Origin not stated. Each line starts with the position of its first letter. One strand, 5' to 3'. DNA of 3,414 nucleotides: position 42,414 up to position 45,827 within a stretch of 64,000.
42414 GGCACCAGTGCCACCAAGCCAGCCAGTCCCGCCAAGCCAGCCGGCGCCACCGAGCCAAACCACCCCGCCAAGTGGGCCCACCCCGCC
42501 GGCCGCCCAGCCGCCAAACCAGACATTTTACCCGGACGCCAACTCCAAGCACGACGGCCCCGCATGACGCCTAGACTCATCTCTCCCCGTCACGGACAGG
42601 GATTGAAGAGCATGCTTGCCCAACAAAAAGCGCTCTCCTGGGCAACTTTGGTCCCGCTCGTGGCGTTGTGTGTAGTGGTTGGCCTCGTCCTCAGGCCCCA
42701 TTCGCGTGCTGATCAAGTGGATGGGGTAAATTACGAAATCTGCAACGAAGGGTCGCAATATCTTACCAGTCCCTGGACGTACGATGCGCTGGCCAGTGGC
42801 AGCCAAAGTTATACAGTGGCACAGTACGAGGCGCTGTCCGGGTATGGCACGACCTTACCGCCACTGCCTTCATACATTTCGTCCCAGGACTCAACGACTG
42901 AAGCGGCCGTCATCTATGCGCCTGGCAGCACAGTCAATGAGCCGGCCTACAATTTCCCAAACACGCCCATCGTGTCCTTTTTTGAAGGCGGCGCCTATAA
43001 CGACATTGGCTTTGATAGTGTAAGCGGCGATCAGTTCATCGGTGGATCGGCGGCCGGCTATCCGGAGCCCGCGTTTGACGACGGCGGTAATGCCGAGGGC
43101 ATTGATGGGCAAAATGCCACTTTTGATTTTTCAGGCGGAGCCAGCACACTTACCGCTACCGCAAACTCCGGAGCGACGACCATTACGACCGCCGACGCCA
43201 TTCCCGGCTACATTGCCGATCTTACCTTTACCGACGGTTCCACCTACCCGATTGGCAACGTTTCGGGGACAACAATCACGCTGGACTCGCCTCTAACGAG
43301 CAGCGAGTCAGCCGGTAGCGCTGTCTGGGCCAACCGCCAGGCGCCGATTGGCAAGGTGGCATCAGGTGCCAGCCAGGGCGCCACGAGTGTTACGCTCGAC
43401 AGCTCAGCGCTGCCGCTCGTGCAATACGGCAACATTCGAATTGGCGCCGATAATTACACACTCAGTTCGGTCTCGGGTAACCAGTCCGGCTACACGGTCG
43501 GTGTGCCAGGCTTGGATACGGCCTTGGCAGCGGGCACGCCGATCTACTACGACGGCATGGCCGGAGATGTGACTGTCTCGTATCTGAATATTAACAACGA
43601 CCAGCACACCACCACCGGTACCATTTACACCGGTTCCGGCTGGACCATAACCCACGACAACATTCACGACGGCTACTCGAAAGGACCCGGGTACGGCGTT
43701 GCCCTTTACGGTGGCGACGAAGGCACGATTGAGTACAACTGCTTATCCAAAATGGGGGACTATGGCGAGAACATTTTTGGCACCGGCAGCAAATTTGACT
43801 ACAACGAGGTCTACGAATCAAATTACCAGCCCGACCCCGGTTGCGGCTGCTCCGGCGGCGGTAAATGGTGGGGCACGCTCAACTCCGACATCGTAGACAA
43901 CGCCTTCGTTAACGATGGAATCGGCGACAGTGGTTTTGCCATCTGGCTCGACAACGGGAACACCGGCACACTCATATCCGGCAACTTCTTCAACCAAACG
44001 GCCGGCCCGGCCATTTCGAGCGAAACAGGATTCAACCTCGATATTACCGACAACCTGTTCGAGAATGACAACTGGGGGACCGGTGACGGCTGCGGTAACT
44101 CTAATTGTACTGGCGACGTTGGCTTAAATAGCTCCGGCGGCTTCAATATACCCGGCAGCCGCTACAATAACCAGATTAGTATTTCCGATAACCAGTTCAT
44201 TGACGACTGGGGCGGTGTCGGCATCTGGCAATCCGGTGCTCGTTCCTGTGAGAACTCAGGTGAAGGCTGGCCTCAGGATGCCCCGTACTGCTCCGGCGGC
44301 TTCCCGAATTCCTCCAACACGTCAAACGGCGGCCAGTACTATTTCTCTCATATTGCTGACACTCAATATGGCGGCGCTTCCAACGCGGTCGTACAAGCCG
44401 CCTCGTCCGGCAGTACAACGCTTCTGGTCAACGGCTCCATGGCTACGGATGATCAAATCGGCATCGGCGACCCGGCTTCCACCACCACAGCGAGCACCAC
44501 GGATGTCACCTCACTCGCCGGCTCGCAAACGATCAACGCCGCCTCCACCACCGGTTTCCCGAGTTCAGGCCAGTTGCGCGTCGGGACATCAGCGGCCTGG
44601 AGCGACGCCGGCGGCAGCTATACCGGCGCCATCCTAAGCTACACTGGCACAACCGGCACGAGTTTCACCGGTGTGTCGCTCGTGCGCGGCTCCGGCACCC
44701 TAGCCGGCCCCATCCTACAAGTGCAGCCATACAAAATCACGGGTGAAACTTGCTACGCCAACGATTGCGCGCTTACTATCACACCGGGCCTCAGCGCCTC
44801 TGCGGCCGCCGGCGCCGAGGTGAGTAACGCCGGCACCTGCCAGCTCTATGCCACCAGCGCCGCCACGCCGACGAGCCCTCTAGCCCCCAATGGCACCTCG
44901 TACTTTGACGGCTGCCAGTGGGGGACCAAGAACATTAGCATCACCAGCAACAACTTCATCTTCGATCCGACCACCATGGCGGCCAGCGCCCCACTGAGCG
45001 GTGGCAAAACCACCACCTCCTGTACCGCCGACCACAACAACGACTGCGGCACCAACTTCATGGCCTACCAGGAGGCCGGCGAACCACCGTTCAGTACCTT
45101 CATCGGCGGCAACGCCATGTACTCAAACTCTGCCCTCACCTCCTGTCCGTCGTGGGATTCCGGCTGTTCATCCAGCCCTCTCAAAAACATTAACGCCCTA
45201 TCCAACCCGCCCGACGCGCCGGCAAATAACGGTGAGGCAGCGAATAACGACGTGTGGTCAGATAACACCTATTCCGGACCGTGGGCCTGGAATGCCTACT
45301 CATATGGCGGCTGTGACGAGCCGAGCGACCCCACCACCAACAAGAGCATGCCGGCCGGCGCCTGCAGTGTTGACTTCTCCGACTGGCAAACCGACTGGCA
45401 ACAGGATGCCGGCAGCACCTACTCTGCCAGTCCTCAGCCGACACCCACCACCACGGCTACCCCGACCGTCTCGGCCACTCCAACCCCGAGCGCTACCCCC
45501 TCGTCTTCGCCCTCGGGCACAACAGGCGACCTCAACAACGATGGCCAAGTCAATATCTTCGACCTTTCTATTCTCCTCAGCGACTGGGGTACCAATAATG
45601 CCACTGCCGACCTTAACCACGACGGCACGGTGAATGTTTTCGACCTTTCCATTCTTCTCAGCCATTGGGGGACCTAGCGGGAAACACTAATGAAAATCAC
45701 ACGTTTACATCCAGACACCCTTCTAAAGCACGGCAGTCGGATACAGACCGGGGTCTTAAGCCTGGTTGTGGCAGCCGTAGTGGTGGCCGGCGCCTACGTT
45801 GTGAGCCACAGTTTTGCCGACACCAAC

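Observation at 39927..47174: Cohesin-dockerin surface-display locus outside a classical cellulosome context, interleaved with glycolytic genes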

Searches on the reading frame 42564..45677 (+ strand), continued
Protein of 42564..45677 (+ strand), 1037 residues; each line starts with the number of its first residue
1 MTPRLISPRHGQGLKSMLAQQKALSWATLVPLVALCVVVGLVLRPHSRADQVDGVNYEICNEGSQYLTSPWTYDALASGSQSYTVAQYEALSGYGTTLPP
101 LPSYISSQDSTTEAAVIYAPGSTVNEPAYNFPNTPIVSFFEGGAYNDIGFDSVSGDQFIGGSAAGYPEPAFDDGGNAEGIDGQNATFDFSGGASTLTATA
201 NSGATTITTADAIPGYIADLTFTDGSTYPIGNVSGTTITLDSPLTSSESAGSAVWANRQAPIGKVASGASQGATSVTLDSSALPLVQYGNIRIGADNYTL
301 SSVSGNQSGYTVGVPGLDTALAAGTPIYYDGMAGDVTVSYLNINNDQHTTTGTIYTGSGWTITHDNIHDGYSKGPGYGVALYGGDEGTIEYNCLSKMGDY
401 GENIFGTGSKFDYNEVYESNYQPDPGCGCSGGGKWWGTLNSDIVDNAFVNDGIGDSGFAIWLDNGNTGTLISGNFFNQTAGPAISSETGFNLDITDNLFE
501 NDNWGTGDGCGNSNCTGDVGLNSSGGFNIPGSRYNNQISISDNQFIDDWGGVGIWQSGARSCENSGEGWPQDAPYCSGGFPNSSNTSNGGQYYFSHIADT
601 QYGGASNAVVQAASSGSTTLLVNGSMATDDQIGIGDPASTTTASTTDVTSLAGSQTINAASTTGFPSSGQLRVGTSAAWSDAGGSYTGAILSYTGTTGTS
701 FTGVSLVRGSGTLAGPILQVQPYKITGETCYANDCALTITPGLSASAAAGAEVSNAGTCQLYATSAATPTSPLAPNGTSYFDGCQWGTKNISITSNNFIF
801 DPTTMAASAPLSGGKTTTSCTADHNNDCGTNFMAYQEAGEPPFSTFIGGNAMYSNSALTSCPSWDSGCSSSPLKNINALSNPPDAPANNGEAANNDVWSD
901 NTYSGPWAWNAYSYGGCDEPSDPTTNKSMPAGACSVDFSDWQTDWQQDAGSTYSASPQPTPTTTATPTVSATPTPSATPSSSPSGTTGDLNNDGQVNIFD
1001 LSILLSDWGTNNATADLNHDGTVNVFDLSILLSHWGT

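Call 29: search_solved_structures(query=window:42564-45677:+, max_evalue=1, show_alignments=2)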
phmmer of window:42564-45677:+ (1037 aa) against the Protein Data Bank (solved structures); distinct sequences matched with E-value up to 1: 9.
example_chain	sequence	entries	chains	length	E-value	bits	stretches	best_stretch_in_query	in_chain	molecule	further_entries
2y3n_B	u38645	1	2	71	0.001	20.7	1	987-1036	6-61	CELLULOSOMAL FAMILY-48 PROCESSIVE GLYCOSIDE HYDROLASE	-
2jnk_A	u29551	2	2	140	0.0031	19.1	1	986-1031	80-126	Hyalurononglucosaminidase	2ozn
2mte_A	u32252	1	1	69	0.0099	17.4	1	987-1032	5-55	Cellulose 1,4-beta-cellobiosidase (reducing end) CelS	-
1daq_A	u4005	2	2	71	0.01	17.4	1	987-1032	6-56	ENDOGLUCANASE SS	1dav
5lxv_B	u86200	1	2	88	0.062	14.8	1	982-1029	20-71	Carbohydrate-binding protein WP_009985128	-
5n5p_B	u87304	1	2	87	0.11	14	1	986-1025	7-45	Putative cellulosomal scaffoldin protein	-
4fl4_A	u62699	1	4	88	0.5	11.8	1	987-1032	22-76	Glycoside hydrolase family 9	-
5k39_B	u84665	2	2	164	0.72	11.2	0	1012-1035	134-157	Dockerin module from a protein of unknown function | Ig domain protein group 2 domain protein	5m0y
2vn6_B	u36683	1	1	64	0.94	10.9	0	988-1033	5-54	ENDOGLUCANASE A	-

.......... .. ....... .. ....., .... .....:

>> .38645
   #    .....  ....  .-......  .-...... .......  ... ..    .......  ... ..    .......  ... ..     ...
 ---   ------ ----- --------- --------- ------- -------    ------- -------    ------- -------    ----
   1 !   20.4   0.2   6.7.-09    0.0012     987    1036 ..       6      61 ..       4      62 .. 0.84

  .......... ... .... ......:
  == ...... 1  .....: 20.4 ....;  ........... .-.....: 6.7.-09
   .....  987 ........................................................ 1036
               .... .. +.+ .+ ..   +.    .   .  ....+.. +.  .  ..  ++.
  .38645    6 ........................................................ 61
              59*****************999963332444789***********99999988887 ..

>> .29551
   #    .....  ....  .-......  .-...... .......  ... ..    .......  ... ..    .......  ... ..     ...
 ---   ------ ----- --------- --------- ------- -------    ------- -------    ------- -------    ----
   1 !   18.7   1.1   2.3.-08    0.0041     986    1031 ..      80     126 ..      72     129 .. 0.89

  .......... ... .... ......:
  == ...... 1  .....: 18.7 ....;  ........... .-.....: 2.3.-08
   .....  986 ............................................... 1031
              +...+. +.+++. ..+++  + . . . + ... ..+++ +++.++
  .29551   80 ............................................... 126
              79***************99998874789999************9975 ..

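Call 46: predict_structure(alignment_id=A2)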
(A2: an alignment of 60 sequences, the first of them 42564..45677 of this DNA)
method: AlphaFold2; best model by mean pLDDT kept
length: 1037 residues; sequences in the alignment: 60
mean_pLDDT: 73.8   pTM: 0.73
mean pLDDT of the five models: 73.8, 72.1, 70.8, 67.2, 57.5
residues with pLDDT >= 90: 328; 70-90: 330; 50-70: 191; < 50: 188
segments of 3 or more residues with pLDDT < 50: 1-20, 42-46, 425-430, 511-514, 561-594, 682-685, 850-869, 871-895, 913-931, 942-984
pLDDT, mean of each block of 10 residues (from residue 1): 36 42 57 66 55 92 90 92 96 95 90 94 77 85 91 93 86 86 81 93 96 92 94 96 95 93 94 94 89 92 91 91 93 93 85 90 90 75 89 86 80 85 50 67 91 63 70 89 74 91 70 60 64 68 86 69 42 44 33 56 74 92 77 77 85 86 82 74 57 90 86 82 81 87 88 74 59 54 60 83 77 61 55 61 52 39 42 37 38 55 71 44 41 54 38 30 29 30 66 91 93 89 90 88
secondary structure, 60 per line:
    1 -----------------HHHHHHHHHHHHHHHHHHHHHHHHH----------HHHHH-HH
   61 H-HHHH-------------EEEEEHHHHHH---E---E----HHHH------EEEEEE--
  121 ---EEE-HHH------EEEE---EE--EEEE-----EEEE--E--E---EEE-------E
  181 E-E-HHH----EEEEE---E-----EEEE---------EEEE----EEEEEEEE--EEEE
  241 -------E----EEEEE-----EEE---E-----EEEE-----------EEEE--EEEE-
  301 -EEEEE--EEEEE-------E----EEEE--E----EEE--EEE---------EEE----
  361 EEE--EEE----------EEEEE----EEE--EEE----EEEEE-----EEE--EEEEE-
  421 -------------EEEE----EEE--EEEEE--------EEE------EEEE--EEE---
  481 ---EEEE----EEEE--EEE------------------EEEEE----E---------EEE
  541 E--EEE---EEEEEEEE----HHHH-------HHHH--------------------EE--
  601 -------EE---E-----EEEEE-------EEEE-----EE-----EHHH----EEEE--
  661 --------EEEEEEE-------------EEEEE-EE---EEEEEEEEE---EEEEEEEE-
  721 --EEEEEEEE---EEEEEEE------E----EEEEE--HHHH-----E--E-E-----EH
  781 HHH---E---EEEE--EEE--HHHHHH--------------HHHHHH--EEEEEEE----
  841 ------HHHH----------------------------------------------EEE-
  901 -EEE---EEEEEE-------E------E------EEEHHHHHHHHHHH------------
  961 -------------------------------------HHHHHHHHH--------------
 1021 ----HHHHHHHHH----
elements in order (helices of 4 or more, strands of 3 or more residues): H18-42 H53-57 H63-66 E80-84 H85-90 H103-106 E113-118 E124-126 E137-140 E148-151 E157-160 E170-172 E192-196 E206-209 E219-222 E227-234 E237-240 E253-257 E263-265 E275-278 E290-293 E296-299 E302-306 E309-313 E326-329 E337-339 E342-344 E354-356 E361-363 E366-368 E379-383 E388-390 E393-395 E400-404 E410-412 E415-419 E434-437 E442-444 E447-451 E460-462 E469-472 E475-477 E484-487 E492-495 E498-500 E519-523 E538-541 E544-546 E550-557 H562-565 H573-576 E619-623 E631-634 E655-658 E669-675 E689-693 E700-708 E712-719 E723-730 E734-740 E752-756 H759-762 H780-783 E791-794 E797-799 H802-807 H822-827 E830-836 H847-850 E897-899 E902-904 E908-913 E935-937 H938-948 H998-1006 H1025-1033

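Call 68: find_encoding_contigs(protein=P0003, flank=10000, max_places=1)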
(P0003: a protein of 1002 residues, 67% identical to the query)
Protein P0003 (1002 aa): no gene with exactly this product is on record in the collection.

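Call 69: find_encoding_contigs(protein=P0100, flank=8000, max_places=1)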
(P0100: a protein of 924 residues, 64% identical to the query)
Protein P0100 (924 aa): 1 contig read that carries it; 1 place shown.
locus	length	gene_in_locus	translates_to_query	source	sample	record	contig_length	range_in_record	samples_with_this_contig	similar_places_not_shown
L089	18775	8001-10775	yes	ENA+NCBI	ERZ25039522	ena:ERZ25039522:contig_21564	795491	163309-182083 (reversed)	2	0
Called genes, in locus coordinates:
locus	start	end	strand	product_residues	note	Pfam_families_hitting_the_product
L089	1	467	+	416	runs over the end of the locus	PF13439:Glyco_transf_4, PF13579:Glyco_trans_4_4, PF00534:Glycos_transf_1, PF13692:Glyco_trans_1_4, PF13524:Glyco_trans_1_2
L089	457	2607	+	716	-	PF16889:Hepar_II_III_N, PF07940:Hepar_II_III_C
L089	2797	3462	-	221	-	-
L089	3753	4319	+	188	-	PF00702:Hydrolase (faint), PF08645:PNK3P (weak), PF13419:HAD_2 (faint), PF13242:Hydrolase_like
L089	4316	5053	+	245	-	PF13580:SIS_2, PF01380:SIS (weak)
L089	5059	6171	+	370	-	PF01073:3Beta_HSD, PF01370:Epimerase, PF02719:Polysacc_synt_2 (weak), PF04321:RmlD_sub_bind (faint), PF16363:GDP_Man_Dehyd, PF07993:NAD_binding_4, PF16363:GDP_Man_Dehyd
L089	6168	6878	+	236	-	PF00483:NTP_transferase, PF12804:NTP_transf_3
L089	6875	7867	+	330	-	PF00288:GHMP_kinases_N, PF08544:GHMP_kinases_C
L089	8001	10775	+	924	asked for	PF13229:Beta_helix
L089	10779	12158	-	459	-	-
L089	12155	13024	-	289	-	PF01073:3Beta_HSD (weak), PF01370:Epimerase, PF04321:RmlD_sub_bind (weak), PF16363:GDP_Man_Dehyd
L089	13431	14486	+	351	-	PF13522:GATase_6, PF13537:GATase_7, PF00733:Asn_synthase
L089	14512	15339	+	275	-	PF00733:Asn_synthase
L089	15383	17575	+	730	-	PF00107:ADH_zinc_N, PF01408:GFO_IDH_MocA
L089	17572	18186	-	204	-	-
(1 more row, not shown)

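Call 83: fold_search(model_id=the predicted structure, library=pdb)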
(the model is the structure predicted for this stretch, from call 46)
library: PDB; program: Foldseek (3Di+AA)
matches with E <= 10: 546; with E <= 0.001: 20
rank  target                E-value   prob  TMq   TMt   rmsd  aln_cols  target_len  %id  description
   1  7vul_B                1.8e-08  1.00  0.15  0.21  14.3       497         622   11  Structure of Klebsiella Phage P560 depolymerase (released 2022-11-16)
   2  7w1c_B                2.7e-08  1.00  0.15  0.21  23.4       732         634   11  Crystal structure of Klebsiella pneumoniae K1 capsule-specific polysaccharide lyase in a P1 crystal form (released 2022-05-18)
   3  4ru5_A                3.0e-08  1.00  0.14  0.20  21.6       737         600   10  Crystal Structure of the Pseudomonas phage phi297 tailspike gp61 (released 2015-11-18)
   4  7vul_A                4.4e-08  1.00  0.17  0.24  14.0       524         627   12  Structure of Klebsiella Phage P560 depolymerase (released 2022-11-16)
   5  7w1c_C                6.1e-08  1.00  0.15  0.21  23.4       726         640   12  Crystal structure of Klebsiella pneumoniae K1 capsule-specific polysaccharide lyase in a P1 crystal form (released 2022-05-18)
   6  7w1c_D                9.5e-08  1.00  0.15  0.22  23.6       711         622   12  Crystal structure of Klebsiella pneumoniae K1 capsule-specific polysaccharide lyase in a P1 crystal form (released 2022-05-18)
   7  7w1c_A                1.4e-07  1.00  0.15  0.22  22.8       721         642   12  Crystal structure of Klebsiella pneumoniae K1 capsule-specific polysaccharide lyase in a P1 crystal form (released 2022-05-18)
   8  4ru5_C                2.4e-07  1.00  0.14  0.21  21.5       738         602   11  Crystal Structure of the Pseudomonas phage phi297 tailspike gp61 (released 2015-11-18)
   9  7w1d_D                2.5e-07  1.00  0.15  0.22  23.9       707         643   11  Crystal structure of Klebsiella pneumoniae K1 capsule-specific polysaccharide lyase in a C2 crystal form (released 2022-05-18)
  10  9k4a_A                4.6e-07  1.00  0.15  0.22  22.4       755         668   10  Cryo-EM structure of depolymerase S2-4 from Klebsiella phage K64-1 (released 2026-03-25)
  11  7w1c_E                6.2e-07  1.00  0.17  0.25  22.9       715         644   11  Crystal structure of Klebsiella pneumoniae K1 capsule-specific polysaccharide lyase in a P1 crystal form (released 2022-05-18)
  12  7w1d_H                7.5e-07  1.00  0.15  0.22  23.6       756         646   12  Crystal structure of Klebsiella pneumoniae K1 capsule-specific polysaccharide lyase in a C2 crystal form (released 2022-05-18)
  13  4ru4_A                1.2e-06  0.98  0.11  0.17  24.9       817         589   11  Crystal structure of the tailspike protein gp49 from Pseudomonas phage LKA1 (released 2015-11-18)
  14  4ru4_B                1.4e-06  0.98  0.12  0.17  23.4       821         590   10  Crystal structure of the tailspike protein gp49 from Pseudomonas phage LKA1 (released 2015-11-18)
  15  4y9v_A                1.6e-05  0.97  0.13  0.19  24.8       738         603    7  Gp54 tailspike of Acinetobacter baumannii bacteriophage AP22 in complex with A. baumannii capsular saccharide (released 2017-02-01)
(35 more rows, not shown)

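Call 89: search_protein_families(library=phrogs, proteins=[window:42564-45677:+], max_evalue=0.001)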
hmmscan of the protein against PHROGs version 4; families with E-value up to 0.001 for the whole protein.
window:42564-45677:+ (1037 aa): 0 families

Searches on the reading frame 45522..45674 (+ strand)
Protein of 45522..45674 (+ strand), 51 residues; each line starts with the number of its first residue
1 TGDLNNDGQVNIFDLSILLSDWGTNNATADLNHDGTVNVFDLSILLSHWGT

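Call 38: find_homologous_proteins(query=window:45522-45674:+, max_evalue=1)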
Query seq(51 aa) (51 aa): 22 proteins with E <= 1 among 26 candidates.
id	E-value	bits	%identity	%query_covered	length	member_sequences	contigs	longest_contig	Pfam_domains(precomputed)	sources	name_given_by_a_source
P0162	5.6e-17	78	76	98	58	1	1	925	PF00404.25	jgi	jgi:hypothetical protein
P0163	1.4e-16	77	73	100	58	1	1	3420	PF00404.25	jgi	jgi:hypothetical protein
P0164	1.4e-15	74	59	96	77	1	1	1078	PF00404.25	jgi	jgi:hypothetical protein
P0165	4.1e-13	66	68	98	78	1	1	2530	PF00404.25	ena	-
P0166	4.1e-13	66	72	98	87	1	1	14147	PF00404.25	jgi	jgi:hypothetical protein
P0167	2.3e-12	64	65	100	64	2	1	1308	PF00404.25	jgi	jgi:hypothetical protein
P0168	2.8e-12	63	66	98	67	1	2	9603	PF00404.25,PF00036.39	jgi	jgi:hypothetical protein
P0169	3.3e-12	63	65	94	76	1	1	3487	PF00404.25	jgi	jgi:hypothetical protein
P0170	7.9e-12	62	66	98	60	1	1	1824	PF00404.25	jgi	jgi:hypothetical protein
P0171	4.3e-11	60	63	98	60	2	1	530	PF00404.25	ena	-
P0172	1.7e-10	58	65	94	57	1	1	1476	PF00404.25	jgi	jgi:hypothetical protein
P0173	1.5e-9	55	63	96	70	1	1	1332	PF00404.25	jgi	jgi:hypothetical protein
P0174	2.1e-9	54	58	92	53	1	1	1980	PF00404.25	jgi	jgi:hypothetical protein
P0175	5.0e-9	53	63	94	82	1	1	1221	PF00404.25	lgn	-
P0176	1.7e-8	52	51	98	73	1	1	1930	PF00404.25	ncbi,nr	ncbi:MAG TPA: dockerin type I domain-containing protein, partial [Candidatus Polarisedimenticolaceae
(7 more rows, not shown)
